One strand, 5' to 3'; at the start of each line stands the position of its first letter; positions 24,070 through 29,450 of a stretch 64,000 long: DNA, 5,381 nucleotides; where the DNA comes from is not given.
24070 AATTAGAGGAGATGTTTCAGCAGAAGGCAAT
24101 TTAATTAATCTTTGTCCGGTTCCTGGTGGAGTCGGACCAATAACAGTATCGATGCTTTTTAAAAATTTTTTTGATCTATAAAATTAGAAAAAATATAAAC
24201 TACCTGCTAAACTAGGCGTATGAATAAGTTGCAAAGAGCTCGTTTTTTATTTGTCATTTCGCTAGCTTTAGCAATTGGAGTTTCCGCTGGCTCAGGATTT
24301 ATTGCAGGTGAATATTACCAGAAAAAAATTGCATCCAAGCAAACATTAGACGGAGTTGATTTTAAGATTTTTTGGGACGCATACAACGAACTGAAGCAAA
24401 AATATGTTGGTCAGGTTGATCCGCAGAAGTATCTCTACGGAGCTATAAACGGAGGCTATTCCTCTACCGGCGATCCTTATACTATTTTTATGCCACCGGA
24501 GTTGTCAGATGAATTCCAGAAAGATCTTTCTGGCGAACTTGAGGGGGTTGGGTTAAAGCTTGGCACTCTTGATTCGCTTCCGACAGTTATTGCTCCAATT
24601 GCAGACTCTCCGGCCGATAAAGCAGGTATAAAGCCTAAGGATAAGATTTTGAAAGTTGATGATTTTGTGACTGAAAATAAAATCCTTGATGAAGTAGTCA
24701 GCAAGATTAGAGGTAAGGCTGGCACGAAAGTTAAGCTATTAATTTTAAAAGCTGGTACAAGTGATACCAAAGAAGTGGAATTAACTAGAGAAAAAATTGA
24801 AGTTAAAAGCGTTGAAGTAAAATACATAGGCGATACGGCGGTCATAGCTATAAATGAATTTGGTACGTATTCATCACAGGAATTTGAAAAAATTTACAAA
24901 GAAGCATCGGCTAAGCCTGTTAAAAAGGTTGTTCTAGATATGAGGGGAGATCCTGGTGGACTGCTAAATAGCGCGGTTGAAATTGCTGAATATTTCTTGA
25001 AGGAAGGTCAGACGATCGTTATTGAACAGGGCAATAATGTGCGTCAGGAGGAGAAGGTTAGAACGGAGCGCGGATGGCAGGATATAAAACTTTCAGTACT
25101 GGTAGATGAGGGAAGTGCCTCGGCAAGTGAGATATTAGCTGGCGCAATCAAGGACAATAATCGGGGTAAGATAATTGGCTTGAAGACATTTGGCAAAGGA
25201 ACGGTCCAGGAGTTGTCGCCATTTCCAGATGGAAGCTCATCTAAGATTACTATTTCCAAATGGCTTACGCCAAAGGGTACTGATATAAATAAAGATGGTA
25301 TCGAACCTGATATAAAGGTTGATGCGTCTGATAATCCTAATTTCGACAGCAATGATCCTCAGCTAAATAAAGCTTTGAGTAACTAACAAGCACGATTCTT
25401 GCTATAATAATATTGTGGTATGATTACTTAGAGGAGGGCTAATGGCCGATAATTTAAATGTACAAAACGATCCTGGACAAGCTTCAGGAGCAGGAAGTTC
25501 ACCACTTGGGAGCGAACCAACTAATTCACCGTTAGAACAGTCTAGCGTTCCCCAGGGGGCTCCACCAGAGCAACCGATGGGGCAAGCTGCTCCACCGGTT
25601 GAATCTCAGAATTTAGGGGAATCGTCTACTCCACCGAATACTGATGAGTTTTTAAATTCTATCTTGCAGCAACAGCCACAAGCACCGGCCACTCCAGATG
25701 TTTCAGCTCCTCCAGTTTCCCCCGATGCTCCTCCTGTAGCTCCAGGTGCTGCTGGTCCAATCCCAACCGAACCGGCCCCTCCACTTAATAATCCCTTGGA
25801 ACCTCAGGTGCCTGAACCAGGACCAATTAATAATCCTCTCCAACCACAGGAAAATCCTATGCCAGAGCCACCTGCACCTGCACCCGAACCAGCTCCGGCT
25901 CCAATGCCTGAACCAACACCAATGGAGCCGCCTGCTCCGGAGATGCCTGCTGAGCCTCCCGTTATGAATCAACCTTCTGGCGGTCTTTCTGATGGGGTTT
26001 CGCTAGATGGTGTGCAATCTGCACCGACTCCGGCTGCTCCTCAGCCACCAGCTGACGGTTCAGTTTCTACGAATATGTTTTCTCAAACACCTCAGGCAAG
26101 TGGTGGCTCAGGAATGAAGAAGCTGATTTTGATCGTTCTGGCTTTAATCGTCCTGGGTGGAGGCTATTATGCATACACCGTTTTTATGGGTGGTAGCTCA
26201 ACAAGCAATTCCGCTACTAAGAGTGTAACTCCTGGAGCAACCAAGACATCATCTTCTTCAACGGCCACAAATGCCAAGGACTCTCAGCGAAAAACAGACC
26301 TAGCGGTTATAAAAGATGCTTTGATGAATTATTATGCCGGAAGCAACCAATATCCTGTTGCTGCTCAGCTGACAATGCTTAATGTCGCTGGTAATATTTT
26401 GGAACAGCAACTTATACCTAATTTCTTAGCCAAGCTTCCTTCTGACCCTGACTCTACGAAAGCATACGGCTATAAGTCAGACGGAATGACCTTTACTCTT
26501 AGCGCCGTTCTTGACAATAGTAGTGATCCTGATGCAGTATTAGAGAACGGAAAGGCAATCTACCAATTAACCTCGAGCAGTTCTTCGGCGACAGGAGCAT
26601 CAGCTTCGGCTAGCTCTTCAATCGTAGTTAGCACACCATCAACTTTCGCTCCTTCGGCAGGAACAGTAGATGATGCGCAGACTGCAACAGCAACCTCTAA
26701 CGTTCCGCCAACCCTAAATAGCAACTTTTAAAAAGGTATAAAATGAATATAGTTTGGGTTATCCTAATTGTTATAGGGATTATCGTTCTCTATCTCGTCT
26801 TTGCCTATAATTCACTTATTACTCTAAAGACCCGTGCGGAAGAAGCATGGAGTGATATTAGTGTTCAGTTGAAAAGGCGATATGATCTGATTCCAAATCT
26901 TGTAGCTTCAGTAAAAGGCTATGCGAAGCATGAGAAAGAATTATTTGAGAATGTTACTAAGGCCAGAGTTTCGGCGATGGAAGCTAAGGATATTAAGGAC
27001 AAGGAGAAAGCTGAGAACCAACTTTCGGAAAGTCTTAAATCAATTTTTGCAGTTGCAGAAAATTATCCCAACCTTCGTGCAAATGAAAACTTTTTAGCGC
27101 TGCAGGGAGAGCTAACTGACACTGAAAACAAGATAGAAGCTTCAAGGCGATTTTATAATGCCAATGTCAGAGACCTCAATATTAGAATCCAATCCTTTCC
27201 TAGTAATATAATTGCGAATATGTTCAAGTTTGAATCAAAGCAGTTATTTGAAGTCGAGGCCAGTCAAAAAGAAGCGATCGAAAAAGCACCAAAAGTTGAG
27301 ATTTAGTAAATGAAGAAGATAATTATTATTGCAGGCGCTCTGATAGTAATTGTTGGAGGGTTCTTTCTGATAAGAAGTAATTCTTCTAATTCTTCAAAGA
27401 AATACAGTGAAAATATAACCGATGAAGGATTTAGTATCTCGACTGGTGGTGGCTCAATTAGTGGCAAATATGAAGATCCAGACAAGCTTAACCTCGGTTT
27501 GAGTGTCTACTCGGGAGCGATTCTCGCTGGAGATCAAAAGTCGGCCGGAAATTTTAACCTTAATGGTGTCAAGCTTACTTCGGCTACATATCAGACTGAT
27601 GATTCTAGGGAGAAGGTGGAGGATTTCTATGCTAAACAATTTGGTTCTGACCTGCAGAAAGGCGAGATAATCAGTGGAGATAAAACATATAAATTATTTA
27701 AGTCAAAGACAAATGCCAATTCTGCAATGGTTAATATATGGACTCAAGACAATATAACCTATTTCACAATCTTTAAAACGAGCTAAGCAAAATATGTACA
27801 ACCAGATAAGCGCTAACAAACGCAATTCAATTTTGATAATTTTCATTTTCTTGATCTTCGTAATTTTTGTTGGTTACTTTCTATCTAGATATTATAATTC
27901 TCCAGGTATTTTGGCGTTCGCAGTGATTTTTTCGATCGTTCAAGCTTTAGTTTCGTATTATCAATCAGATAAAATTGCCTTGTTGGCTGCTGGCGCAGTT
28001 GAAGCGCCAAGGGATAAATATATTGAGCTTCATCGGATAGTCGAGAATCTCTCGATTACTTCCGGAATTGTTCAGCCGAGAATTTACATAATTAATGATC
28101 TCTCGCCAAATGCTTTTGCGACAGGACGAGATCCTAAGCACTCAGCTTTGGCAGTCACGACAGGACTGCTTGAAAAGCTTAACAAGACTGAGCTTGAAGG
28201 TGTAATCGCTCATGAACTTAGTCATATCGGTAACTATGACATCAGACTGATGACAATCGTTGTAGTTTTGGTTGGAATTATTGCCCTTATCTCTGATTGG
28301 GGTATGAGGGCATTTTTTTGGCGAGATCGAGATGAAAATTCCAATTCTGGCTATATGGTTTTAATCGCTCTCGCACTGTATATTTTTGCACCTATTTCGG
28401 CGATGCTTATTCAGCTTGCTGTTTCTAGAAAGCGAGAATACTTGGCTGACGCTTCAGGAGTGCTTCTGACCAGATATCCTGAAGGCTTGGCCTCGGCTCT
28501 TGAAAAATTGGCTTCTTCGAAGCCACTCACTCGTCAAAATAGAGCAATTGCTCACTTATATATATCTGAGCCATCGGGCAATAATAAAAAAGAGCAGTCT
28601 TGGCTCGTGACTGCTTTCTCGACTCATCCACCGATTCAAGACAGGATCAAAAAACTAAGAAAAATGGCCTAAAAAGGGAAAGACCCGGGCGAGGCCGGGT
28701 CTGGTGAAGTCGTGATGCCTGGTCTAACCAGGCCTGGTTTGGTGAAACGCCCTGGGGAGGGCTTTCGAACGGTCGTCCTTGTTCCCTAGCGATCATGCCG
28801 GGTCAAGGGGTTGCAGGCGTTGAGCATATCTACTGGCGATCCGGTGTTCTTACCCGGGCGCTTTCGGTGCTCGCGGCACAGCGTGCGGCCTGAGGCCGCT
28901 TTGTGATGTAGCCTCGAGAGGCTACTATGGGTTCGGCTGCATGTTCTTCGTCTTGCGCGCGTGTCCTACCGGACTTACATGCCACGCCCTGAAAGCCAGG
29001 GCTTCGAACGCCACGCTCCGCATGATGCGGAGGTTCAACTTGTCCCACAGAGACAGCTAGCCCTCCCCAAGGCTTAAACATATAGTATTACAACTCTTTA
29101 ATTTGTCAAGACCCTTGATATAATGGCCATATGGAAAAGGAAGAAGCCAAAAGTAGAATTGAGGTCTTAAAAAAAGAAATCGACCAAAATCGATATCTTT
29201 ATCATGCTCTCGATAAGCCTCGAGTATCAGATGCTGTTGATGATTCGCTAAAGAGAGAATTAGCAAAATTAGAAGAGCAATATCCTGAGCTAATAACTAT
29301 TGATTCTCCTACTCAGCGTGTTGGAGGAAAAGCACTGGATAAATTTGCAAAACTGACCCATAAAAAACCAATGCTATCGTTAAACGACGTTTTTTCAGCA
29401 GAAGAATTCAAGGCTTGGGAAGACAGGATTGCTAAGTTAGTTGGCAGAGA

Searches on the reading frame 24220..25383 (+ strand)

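Call 81: search_protein_families(library=pfam, proteins=[window:24220-25383:+], max_evalue=0.00001)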
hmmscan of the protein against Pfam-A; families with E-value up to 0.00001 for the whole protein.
window:24220-25383:+ (388 aa): 5 families
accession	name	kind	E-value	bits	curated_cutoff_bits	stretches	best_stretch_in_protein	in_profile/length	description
PF03572.23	Peptidase_S41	-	7.3e-49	166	24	1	205-367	1-165/165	Peptidase family S41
PF17820.7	PDZ_6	-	6.8e-08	32.6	27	1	123-176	2-53/54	PDZ domain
PF22694.1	CtpB_N-like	-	9.2e-08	32.9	27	1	43-92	35-82/85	Activating protease CtpB N-terminal domain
PF00595.29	PDZ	-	1.3e-07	32.3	23.2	1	105-176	9-81/81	PDZ domain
PF13180.12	PDZ_2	-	3.3e-07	30.9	27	1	112-188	5-80/80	PDZ domain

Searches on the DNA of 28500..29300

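Call 82: search_rna_families(source=window, start=28500, end=29300, threshold=evalue, max_evalue=0.1)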
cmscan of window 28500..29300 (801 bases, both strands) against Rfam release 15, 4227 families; matches with E-value up to 0.1: 1.
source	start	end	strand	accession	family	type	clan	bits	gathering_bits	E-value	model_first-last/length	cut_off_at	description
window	28505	28549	+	RF00032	Histone3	Cis-reg;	-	19.3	34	0.018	1-46/46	no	Histone 3' UTR stem-loop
